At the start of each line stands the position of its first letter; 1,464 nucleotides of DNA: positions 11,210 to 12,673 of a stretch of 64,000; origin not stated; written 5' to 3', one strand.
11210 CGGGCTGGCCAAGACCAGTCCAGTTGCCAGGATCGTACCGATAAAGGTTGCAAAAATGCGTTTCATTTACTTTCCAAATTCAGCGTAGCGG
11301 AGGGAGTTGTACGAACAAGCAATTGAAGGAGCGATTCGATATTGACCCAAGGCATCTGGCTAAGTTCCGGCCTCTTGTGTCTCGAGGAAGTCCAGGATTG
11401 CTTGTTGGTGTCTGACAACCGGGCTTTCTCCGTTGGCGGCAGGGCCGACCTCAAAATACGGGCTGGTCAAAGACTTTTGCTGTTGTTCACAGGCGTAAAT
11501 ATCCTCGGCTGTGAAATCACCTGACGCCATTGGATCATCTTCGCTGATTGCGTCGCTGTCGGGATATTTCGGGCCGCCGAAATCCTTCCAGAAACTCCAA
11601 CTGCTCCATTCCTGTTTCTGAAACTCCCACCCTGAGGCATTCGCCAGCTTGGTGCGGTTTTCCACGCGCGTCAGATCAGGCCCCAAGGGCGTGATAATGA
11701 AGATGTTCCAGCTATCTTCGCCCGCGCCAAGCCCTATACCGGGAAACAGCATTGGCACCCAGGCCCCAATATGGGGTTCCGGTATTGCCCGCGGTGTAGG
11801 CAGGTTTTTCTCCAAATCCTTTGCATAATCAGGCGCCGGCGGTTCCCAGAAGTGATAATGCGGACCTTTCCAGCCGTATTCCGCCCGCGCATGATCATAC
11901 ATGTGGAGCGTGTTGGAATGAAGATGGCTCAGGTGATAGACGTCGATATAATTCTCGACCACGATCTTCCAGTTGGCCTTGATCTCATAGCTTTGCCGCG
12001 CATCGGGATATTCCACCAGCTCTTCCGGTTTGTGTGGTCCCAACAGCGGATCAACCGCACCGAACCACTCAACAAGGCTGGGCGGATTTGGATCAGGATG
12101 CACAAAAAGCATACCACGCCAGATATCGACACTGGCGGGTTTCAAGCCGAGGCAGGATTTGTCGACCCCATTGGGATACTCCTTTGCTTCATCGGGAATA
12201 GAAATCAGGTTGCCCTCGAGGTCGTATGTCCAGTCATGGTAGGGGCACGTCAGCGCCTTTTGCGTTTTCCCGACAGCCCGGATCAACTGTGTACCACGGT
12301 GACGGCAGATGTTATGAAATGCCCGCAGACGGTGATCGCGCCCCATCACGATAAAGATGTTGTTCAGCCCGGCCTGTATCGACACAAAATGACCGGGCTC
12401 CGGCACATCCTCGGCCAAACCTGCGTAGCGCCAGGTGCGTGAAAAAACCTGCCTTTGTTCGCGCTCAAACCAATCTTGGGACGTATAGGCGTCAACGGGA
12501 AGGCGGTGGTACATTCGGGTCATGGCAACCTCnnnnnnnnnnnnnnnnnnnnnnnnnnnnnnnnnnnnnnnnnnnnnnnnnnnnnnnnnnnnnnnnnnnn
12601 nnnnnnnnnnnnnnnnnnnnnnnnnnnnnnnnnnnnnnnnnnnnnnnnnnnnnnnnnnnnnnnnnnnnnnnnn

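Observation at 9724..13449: Five-gene Rieske oxygenase operon with two uncharacterised envelope proteins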

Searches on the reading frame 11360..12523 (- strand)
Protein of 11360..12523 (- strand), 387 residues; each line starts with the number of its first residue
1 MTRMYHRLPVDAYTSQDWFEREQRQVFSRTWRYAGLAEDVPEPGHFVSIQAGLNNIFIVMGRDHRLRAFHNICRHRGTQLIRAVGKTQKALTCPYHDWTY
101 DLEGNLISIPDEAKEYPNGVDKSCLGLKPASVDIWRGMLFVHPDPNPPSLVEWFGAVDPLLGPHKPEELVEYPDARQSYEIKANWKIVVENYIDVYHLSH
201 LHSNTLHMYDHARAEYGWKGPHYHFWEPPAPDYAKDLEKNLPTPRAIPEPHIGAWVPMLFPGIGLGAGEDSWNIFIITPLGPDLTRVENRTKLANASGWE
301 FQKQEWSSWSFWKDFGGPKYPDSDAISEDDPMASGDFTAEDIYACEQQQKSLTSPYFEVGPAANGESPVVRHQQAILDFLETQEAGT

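Call 3: search_protein_families(library=pfam, proteins=[window:11360-12523:-], max_evalue=0.01)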
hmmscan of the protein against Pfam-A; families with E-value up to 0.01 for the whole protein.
window:11360-12523:- (387 aa): 3 families
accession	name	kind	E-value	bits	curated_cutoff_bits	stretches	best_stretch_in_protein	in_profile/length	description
PF00848.25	Ring_hydroxyl_A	-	1.1e-21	78.1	24.9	1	174-381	7-207/208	Ring hydroxylating alpha subunit (catalytic domain)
PF00355.32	Rieske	-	3.7e-18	65.7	20.3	1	31-113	2-82/88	Rieske [2Fe-2S] domain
PF19112.6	VanA_C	-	0.0037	17.8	23.5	1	181-208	1-28/193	Vanillate O-demethylase oxygenase C-terminal domain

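Call 4: search_protein_families(library=ncbifam, proteins=[window:11360-12523:-], max_evalue=0.01)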
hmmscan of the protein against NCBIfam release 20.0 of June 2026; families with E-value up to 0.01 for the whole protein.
window:11360-12523:- (387 aa): 6 families
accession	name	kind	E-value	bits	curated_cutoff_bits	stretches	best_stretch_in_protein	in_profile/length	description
NF058607.1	GlBtMonoOxGbcA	equivalog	1.4e-38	132.5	670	1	5-207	30-230/420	glycine betaine monooxygenase oxygenase subunit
TIGR03228.1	anthran_1_2_A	equivalog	3.4e-33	115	671.9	1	6-212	14-223/438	anthranilate 1,2-dioxygenase large subunit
NF042946.1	3PPDioc_HcaE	equivalog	2.4e-32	112.5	830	1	11-209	19-221/450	3-phenylpropionate/cinnamic acid dioxygenase subunit alpha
TIGR03229.1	benzo_1_2_benA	equivalog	7.1e-28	97.6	780.95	1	7-206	15-219/433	benzoate 1,2-dioxygenase large subunit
NF041684.1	ant_diox_AndAc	equivalog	2.5e-26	92.2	750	1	7-203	22-223/418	anthranilate 1,2-dioxygenase large subunit AndAc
NF052579.1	BetMthstMoxSdmAMthl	equivalog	1.3e-06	27.7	600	1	53-204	39-180/351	4beta-methylsterol monooxygenase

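Call 6: search_solved_structures(query=window:11360-12523:-, max_evalue=0.00001)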
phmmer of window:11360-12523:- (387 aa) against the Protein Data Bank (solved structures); distinct sequences matched with E-value up to 0.00001: 40.
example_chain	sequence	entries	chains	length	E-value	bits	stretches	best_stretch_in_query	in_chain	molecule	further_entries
6y8j_A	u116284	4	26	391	1.5e-31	112.9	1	9-255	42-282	Carnitine monooxygenase oxygenase subunit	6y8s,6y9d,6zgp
6y9c_A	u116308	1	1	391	1.5e-31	112.8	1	9-255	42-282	Carnitine monooxygenase oxygenase subunit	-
5xbp_A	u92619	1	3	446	1.7e-31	112.7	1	16-207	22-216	3NT oxygenase alpha subunit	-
9jp5_A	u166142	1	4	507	3.9e-31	111.5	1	8-222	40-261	Phthalate 3,4-dioxygenase alpha subunit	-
3gzx_A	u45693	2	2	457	3.9e-30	108.2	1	8-200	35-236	Biphenyl dioxygenase subunit alpha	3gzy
1uli_A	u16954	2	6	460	4e-30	108.1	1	7-199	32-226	biphenyl dioxygenase large subunit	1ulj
4hjl_A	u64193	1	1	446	5.2e-30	107.8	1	15-207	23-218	Naphthalene 1,2-dioxygenase subunit alpha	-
2hmj_A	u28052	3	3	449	5.3e-30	107.8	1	15-207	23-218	Naphthalene 1,2-dioxygenase alpha subunit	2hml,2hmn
1eg9_A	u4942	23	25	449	5.3e-30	107.8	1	15-207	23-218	PROTEIN (NAPHTHALENE 1,2-DIOXYGENASE ALPHA SUBUNIT) | NAPHTHALENE 1,2-DIOXYGENASE | NAPHTHALENE 1,2-DIOXYGENASE ALPHA SUBUNIT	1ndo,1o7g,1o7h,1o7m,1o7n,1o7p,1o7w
8k0a_A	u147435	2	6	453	6.6e-30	107.4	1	10-207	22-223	3-phenylpropionate/cinnamic acid dioxygenase subunit alpha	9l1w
2bmo_A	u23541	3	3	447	1.3e-29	106.4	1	15-206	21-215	OXYGENASE-ALPHA NBDO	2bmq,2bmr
2ckf_A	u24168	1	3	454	2.2e-28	102.5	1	13-206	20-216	RING-HYDROXYLATING DIOXYGENASE ALPHA SUBUNIT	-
2gbw_A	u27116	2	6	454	3.3e-28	101.8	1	13-207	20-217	Biphenyl 2,3-Dioxygenase Alpha Subunit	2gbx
3en1_A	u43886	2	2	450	9e-28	100.4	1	8-199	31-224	Benzene 1,2-dioxygenase subunit alpha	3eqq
3n0q_A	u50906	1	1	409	1.6e-27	99.6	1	5-203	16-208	Putative aromatic-ring hydroxylating dioxygenase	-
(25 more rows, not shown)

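Call 22: find_homologous_proteins(query=window:11360-12523:-, max_evalue=1e-30)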
Query window:11360-12523:- (387 aa): 989 proteins with E <= 1e-30 among 2225 candidates; the best 120 are listed.
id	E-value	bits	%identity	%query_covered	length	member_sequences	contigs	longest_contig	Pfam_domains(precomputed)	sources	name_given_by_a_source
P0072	1.3e-243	826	86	99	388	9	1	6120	PF00355.33,PF00848.26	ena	-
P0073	6.8e-241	817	86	99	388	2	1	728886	PF00355.33,PF00848.26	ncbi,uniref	ncbi:aromatic ring-hydroxylating oxygenase subunit alpha [Aliiroseovarius sp. S253]|uniref:aromatic 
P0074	2.5e-239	812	84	99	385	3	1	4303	PF00355.33,PF00848.26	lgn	-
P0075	8.1e-239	811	83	100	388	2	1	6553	PF00355.33,PF00848.26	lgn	-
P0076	3.8e-234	795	82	99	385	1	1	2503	PF00355.33,PF00848.26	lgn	-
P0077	5.9e-234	795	82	100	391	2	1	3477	PF00355.33,PF00848.26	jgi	-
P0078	1.3e-233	793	84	98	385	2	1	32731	PF00355.33,PF00848.26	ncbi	-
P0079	2.9e-233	792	82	99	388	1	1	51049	PF00355.33,PF00848.26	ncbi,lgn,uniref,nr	ncbi:aromatic ring-hydroxylating oxygenase subunit alpha [Shimia haliotis]|uniref:Rieske 2Fe-2S fami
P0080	3.6e-233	792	82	99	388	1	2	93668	PF00355.33,PF00848.26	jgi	-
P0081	1.1e-232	790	82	99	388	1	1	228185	PF00355.33,PF00848.26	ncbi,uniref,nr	ncbi:aromatic ring-hydroxylating dioxygenase subunit alpha [Parasedimentitalea maritima]|uniref:Arom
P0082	1.2e-232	790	83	99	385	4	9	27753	PF00355.33,PF00848.26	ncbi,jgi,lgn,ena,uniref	ncbi:aromatic ring-hydroxylating oxygenase subunit alpha [Phaeobacter italicus]|uniref:aromatic ring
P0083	2.1e-232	790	82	99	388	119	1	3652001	PF00355.33,PF00848.26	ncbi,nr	ncbi:aromatic ring-hydroxylating dioxygenase subunit alpha [Phaeobacter sp. LSS9]|nr:aromatic ring-h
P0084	2.8e-231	786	82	99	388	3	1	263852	PF00355.33,PF00848.26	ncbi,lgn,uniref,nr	ncbi:aromatic ring-hydroxylating oxygenase subunit alpha [Leisingera sp. ANG-M7]|uniref:aromatic rin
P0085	6.2e-231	785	82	99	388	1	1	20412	PF00355.33,PF00848.26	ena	-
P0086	4.9e-230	782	82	99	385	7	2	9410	PF00355.33,PF00848.26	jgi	jgi:Rieske 2Fe-2S family protein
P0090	4.3e-229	779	81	98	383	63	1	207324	PF00355.33,PF00848.26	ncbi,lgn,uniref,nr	ncbi:Biphenyl dioxygenase subunit alpha [Ruegeria denitrificans]|uniref:Biphenyl dioxygenase subunit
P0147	7.5e-191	653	70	98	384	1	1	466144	PF00355.33,PF00848.26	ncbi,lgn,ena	-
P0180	1.2e-187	642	69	98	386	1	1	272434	PF00355.33,PF00848.26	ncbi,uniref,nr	ncbi:aromatic ring-hydroxylating dioxygenase subunit alpha [Pelagibius sp. Alg239-R121]|uniref:aroma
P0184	1.1e-186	639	69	98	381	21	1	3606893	PF00355.33,PF00848.26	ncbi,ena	-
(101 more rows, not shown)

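Call 24: find_related_loci(query=A1, collection=genome_contigs, flank=8000)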
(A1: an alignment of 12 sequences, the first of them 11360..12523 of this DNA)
Query A1 (387 aa) in genome_contigs; peptide patterns used: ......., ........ (x = any residue, [..] = any of these).
463 stretches matched a pattern; 441 encode a relative of the query (tblastn E <= 1e-3); the best 80 are kept; 80 distinct loci.
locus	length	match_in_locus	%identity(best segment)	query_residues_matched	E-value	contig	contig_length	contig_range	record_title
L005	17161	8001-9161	98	1-387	0e+0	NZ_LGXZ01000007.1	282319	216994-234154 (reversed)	Ruegeria sp. 6PALISEP08 PM05_007, whole genome shotgun sequence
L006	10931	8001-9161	96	1-387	0e+0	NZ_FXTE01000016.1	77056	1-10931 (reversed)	Ruegeria faecimaris strain DSM 28009, whole genome shotgun sequence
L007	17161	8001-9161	94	1-387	0e+0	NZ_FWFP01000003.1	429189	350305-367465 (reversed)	Ruegeria meonggei strain CECT 8411, whole genome shotgun sequence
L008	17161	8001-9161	90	1-387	0e+0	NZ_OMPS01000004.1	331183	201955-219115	Ruegeria sp. EL01 isolate Ruegeria sp. strain EL01, whole genome shotgun sequence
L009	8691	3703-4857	85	1-385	0e+0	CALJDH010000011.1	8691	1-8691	MAG: uncultured Aliiroseovarius sp. isolate S1_Bin_MAXBIN__060_sub_1_1 genome assembly, contig: c_000000090905, whole ge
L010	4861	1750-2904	85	1-385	0e+0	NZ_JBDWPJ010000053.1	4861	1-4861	MAG: Pseudophaeobacter sp. isolate CI.11.F.A3_462_24 CI_11_F_A3_462_24_000000000053, whole genome shotgun sequence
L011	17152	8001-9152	83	1-384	0e+0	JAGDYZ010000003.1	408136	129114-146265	MAG: Pelagimonas sp. isolate FR12alp8 FR12ZCynBig_contig_56, whole genome shotgun sequence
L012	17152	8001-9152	84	1-384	0e+0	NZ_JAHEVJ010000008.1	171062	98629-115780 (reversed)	Aliiroseovarius lamellibrachiae strain DSM 104669 contig8, whole genome shotgun sequence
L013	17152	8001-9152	84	1-384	0e+0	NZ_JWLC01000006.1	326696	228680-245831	Leisingera sp. ANG-M1 contig_6, whole genome shotgun sequence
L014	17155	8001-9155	83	1-385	0e+0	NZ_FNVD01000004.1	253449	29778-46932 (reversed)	Jhaorihella thermophila strain DSM 23413, whole genome shotgun sequence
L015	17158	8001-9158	82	1-386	0e+0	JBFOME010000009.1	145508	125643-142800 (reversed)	MAG: Paracoccaceae bacterium isolate E08Bin-5-1 c_000000000009, whole genome shotgun sequence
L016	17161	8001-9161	83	1-387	0e+0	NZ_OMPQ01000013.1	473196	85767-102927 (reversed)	Pseudophaeobacter sp. EL27 isolate Pseudopaeobacter sp. strain EL27, whole genome shotgun sequence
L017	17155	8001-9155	84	1-385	0e+0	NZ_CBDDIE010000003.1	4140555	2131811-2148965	MAG: Aliiroseovarius sp. isolate ee146cc7-8927-490a-8d4f-c119b52f314b chromosome_2, whole genome shotgun sequence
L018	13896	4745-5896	83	2-384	0e+0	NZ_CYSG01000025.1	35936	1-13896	Phaeobacter sp. CECT 5382, whole genome shotgun sequence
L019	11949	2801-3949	83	1-383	0e+0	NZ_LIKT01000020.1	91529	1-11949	Phaeobacter sp. 11ANDIMAR09 PM09_020, whole genome shotgun sequence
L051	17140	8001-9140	72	1-380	0e+0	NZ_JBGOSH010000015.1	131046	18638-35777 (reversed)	Ruegeria sp. 2012CJ15-1 2012CJ15-1_15, whole genome shotgun sequence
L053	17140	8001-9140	71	1-380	0e+0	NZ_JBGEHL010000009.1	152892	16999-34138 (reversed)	Aliiroseovarius conchicola strain 2305UL8-7 contig9, whole genome shotgun sequence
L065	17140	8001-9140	70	1-380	0e+0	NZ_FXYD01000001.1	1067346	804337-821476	Octadecabacter ascidiaceicola strain CECT 8868, whole genome shotgun sequence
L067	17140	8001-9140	71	1-380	0e+0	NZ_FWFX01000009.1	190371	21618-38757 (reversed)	Roseovarius albus strain CECT 7450, whole genome shotgun sequence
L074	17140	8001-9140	70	1-380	0e+0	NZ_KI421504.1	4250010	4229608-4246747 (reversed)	Leisingera aquimarina DSM 24565 Leiaq_neu_scaffold_2516677483.1, whole genome shotgun sequence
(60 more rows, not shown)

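Call 31: list_cluster_members(proteins=[P0083, P0059, P0090])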
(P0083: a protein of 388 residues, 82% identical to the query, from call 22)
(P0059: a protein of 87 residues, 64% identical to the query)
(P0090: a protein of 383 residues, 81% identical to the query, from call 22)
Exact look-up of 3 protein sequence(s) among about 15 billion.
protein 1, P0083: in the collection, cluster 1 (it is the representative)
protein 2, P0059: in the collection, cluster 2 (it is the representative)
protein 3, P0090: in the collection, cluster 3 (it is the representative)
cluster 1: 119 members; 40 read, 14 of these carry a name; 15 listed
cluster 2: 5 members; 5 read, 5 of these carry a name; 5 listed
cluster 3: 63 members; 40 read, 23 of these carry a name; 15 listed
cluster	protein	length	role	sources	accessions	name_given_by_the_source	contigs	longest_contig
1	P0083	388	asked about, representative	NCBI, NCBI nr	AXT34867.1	aromatic ring-hydroxylating dioxygenase subunit alpha [Phaeobacter sp. LSS9]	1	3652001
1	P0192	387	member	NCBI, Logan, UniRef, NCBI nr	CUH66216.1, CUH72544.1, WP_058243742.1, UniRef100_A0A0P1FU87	Naphthalene 1,2-dioxygenase subunit alpha [Thalassovita autumnalis] | Naphthalene 1,2-dioxygenase subunit alpha n=1 Tax=Thalassovita autumnalis TaxID=2072972 ... | SRPBCC family protein [Thalassovita autumnalis]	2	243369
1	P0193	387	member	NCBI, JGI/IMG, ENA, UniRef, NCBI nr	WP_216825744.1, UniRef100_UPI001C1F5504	aromatic ring-hydroxylating dioxygenase subunit alpha [Ruegeria sp. EL01] | Rieske 2Fe-2S family protein | aromatic ring-hydroxylating oxygenase subunit alpha n=1 Tax=Ruegeria sp. EL01 ...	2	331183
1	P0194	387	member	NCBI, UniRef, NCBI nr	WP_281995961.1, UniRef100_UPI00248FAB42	aromatic ring-hydroxylating oxygenase subunit alpha [Ruegeria faecimaris] | aromatic ring-hydroxylating oxygenase subunit alpha n=2 Tax=Ruegeria faecimaris ... | SRPBCC family protein [Ruegeria faecimaris]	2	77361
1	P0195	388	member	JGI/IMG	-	phenylpropionate dioxygenase-like ring-hydroxylating dioxygenase large terminal subunit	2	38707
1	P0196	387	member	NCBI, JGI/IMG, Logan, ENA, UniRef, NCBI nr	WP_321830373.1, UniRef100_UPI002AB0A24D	aromatic ring-hydroxylating oxygenase subunit alpha [Thalassovita sp.] | aromatic ring-hydroxylating oxygenase subunit alpha n=1 Tax=Thalassovita sp. ... | SRPBCC family protein [Thalassovita sp.]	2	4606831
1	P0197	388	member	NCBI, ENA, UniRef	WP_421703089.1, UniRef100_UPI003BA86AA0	aromatic ring-hydroxylating oxygenase subunit alpha [Aliiroseovarius sp.] | aromatic ring-hydroxylating oxygenase subunit alpha n=1 Tax=Aliiroseovarius sp. ...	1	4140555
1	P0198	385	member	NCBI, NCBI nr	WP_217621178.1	aromatic ring-hydroxylating oxygenase subunit alpha [Phaeobacter piscinae] | SRPBCC family protein [Phaeobacter piscinae]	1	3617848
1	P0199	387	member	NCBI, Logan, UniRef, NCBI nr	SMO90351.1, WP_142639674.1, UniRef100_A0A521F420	aromatic ring-hydroxylating oxygenase subunit alpha [Ruegeria faecimaris] | Rieske 2Fe-2S family protein n=1 Tax=Ruegeria faecimaris TaxID=686389 ... | aromatic ring-hydroxylating dioxygenase subunit alpha [Ruegeria faecimaris]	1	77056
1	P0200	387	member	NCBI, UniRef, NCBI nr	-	-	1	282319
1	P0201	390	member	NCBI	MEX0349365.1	MAG: aromatic ring-hydroxylating dioxygenase subunit alpha [Paracoccaceae bacterium]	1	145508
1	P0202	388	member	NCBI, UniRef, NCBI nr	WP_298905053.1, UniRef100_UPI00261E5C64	aromatic ring-hydroxylating dioxygenase subunit alpha [uncultured Aliiroseovarius sp.] | aromatic ring-hydroxylating oxygenase subunit alpha n=1 Tax=uncultured Aliiroseovarius ...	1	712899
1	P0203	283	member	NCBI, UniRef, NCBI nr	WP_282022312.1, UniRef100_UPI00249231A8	aromatic ring-hydroxylating oxygenase subunit alpha [Ruegeria faecimaris] | aromatic ring-hydroxylating oxygenase subunit alpha n=1 Tax=Ruegeria faecimaris ... | aromatic ring-hydroxylating dioxygenase subunit alpha [Ruegeria faecimaris]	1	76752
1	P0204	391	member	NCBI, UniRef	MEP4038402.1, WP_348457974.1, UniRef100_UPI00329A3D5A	aromatic ring-hydroxylating dioxygenase subunit alpha [Pseudophaeobacter sp.] | aromatic ring-hydroxylating oxygenase subunit alpha n=1 Tax=Pseudophaeobacter sp. ...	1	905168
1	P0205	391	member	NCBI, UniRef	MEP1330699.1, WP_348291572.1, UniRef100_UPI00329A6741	SRPBCC family protein [Pseudophaeobacter sp.] | aromatic ring-hydroxylating oxygenase subunit alpha n=1 Tax=Pseudophaeobacter sp. ...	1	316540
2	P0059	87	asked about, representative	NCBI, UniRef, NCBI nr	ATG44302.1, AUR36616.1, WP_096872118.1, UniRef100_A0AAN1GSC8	hypothetical protein PhaeoP18_02367 [Phaeobacter piscinae] | Uncharacterized protein n=1 Tax=Phaeobacter piscinae TaxID=1580596 RepID=A0AAN1GSC8_9RHOB | hypothetical protein [Phaeobacter piscinae]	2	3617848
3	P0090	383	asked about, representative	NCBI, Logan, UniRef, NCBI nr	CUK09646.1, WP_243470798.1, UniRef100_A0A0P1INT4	Biphenyl dioxygenase subunit alpha [Ruegeria denitrificans] | Biphenyl dioxygenase subunit alpha n=1 Tax=Ruegeria denitrificans TaxID=1715692 ... | SRPBCC family protein [Ruegeria denitrificans]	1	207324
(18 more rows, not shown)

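Call 32: find_encoding_contigs(protein=P0184, flank=7000, max_places=1)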
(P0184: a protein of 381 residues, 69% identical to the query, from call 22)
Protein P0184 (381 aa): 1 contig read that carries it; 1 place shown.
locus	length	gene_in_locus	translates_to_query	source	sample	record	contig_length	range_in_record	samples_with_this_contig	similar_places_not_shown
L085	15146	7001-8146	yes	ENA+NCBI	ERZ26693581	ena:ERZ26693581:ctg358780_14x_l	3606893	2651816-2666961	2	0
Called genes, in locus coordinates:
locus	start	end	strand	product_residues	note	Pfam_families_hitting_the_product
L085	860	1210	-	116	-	-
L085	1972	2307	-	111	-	-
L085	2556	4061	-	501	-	PF01408:GFO_IDH_MocA, PF19051:GFO_IDH_MocA_C2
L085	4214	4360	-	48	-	-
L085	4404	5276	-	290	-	-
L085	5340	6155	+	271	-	PF00795:CN_hydrolase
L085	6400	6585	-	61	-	-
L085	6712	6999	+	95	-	-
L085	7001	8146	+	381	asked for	PF00355:Rieske, PF00848:Ring_hydroxyl_A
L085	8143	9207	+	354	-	PF00970:FAD_binding_6, PF00175:NAD_binding_1, PF00111:Fer2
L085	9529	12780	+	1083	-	PF14870:PSII_BNR (faint), PF02012:BNR (faint), PF15899:BNR_6 (faint), PF15902:Sortilin-Vps10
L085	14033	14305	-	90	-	-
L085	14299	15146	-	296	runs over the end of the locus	-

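Call 33: find_encoding_contigs(protein=P0147, flank=7000, max_places=1)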
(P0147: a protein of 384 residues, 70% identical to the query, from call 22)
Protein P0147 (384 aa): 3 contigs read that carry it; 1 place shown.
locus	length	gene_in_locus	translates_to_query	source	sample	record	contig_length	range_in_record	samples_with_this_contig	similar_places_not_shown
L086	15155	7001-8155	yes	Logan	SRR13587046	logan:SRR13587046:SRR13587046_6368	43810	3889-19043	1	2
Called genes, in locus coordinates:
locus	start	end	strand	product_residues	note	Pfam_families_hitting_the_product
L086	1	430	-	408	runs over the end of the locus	PF09820:AAA-ATPase_like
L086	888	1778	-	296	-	PF00528:BPD_transp_1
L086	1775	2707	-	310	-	PF00528:BPD_transp_1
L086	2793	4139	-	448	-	PF01547:SBP_bac_1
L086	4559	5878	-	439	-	PF07690:MFS_1, PF12832:MFS_1_like (faint), PF07690:MFS_1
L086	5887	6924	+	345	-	PF14020:DUF4236, PF13428:TPR_14 (faint), PF14559:TPR_19 (faint)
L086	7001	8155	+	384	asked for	PF00355:Rieske, PF00848:Ring_hydroxyl_A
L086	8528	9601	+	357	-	PF00970:FAD_binding_6, PF00175:NAD_binding_1, PF00111:Fer2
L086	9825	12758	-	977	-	PF00675:Peptidase_M16, PF05193:Peptidase_M16_C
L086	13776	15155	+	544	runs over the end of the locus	PF01019:G_glu_transpept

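Call 34: find_encoding_contigs(protein=P0180, flank=7000, max_places=1)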
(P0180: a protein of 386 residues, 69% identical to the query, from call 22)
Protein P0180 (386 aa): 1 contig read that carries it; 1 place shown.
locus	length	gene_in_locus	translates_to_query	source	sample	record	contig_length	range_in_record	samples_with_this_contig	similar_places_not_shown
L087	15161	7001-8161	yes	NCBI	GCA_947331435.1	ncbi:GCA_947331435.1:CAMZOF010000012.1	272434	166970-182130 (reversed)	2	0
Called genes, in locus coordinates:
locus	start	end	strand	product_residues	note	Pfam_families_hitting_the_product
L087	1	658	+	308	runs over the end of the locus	PF03446:NAD_binding_2, PF14833:NAD_binding_11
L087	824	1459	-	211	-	PF27349:IcsB_M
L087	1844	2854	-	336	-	PF08240:ADH_N, PF00107:ADH_zinc_N, PF13602:ADH_zinc_N_2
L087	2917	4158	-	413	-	PF07690:MFS_1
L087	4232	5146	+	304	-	PF00126:HTH_1, PF03466:LysR_substrate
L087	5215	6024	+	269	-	PF00561:Abhydrolase_1, PF00975:Thioesterase (faint), PF12697:Abhydrolase_6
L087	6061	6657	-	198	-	PF00440:TetR_N (weak)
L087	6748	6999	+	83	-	-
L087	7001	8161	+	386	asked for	PF00355:Rieske, PF00848:Ring_hydroxyl_A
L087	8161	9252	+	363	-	PF00970:FAD_binding_6, PF00175:NAD_binding_1, PF00111:Fer2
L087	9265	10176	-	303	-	PF10502:Peptidase_S26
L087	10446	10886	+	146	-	PF08570:DUF1761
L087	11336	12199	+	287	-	PF00795:CN_hydrolase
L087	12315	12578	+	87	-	-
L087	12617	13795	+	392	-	PF00561:Abhydrolase_1 (faint)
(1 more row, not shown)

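Call 42: search_solved_structures(query=window:11360-12523:-, max_evalue=1e-30, show_alignments=1)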
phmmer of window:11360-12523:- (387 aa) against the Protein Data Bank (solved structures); distinct sequences matched with E-value up to 1e-30: 4.
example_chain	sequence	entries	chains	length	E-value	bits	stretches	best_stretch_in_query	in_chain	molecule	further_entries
6y8j_A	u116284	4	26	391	1.5e-31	112.9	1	9-255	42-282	Carnitine monooxygenase oxygenase subunit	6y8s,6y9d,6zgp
6y9c_A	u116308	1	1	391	1.5e-31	112.8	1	9-255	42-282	Carnitine monooxygenase oxygenase subunit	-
5xbp_A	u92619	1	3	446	1.7e-31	112.7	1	16-207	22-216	3NT oxygenase alpha subunit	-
9jp5_A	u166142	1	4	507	3.9e-31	111.5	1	8-222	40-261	Phthalate 3,4-dioxygenase alpha subunit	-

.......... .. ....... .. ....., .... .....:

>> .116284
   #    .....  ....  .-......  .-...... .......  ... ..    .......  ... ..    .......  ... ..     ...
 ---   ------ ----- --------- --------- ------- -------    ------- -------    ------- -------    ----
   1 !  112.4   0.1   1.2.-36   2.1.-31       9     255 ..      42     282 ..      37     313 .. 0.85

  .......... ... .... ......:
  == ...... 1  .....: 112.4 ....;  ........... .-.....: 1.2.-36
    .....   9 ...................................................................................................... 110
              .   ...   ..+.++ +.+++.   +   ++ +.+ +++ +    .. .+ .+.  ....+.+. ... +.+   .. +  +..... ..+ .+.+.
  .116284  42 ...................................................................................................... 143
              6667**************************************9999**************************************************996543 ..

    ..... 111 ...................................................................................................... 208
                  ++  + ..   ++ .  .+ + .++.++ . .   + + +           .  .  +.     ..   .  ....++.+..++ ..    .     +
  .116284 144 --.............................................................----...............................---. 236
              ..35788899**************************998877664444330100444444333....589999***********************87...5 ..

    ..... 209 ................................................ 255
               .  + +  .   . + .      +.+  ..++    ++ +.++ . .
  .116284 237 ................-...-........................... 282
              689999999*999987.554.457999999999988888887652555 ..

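Call 48: search_protein_families(library=ncbifam, proteins=[L067:10553-11032:+], max_evalue=0.1)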
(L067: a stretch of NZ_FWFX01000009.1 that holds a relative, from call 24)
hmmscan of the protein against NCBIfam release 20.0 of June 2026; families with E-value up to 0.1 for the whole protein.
L067:10553-11032:+ (160 aa): 1 family
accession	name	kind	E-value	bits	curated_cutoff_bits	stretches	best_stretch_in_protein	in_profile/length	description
NF006089.0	PRK08241.1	subfamily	0.027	13.5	240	1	24-60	213-249/343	RNA polymerase subunit sigma-70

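Call 66: predict_structure(alignment_id=A4)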
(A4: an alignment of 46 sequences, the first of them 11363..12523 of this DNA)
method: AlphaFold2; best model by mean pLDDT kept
length: 387 residues; sequences in the alignment: 46
mean_pLDDT: 78.8   pTM: 0.80
mean pLDDT of the five models: 78.8, 53.1, 43.0, 41.4, 37.5
residues with pLDDT >= 90: 88; 70-90: 205; 50-70: 75; < 50: 19
segments of 3 or more residues with pLDDT < 50: 76-78, 83-86, 360-365
pLDDT, mean of each block of 10 residues (from residue 1): 65 89 91 92 87 88 90 55 56 76 84 81 77 92 91 75 76 87 82 54 66 77 82 90 87 82 84 88 89 92 92 74 70 64 75 59 54 84 71
secondary structure, 60 per line:
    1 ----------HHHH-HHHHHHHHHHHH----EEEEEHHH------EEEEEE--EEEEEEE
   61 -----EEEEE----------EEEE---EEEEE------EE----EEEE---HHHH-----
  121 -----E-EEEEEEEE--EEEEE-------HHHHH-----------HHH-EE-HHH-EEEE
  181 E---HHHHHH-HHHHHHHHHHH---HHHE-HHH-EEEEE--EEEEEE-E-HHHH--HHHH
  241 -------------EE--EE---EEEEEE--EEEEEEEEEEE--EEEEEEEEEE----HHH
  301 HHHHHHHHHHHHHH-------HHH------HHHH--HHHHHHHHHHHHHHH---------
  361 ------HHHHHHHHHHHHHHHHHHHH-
elements in order: H11-14 H16-27 E32-36 E46-51 E54-60 E66-70 E81-84 E88-92 E105-108 H112-115 E128-135 E138-142 H150-154 E177-181 H185-190 H192-202 E215-219 E222-227 H231-234 H237-240 E263-268 E271-281 E284-293 H298-314 H331-334 H337-351 H367-386
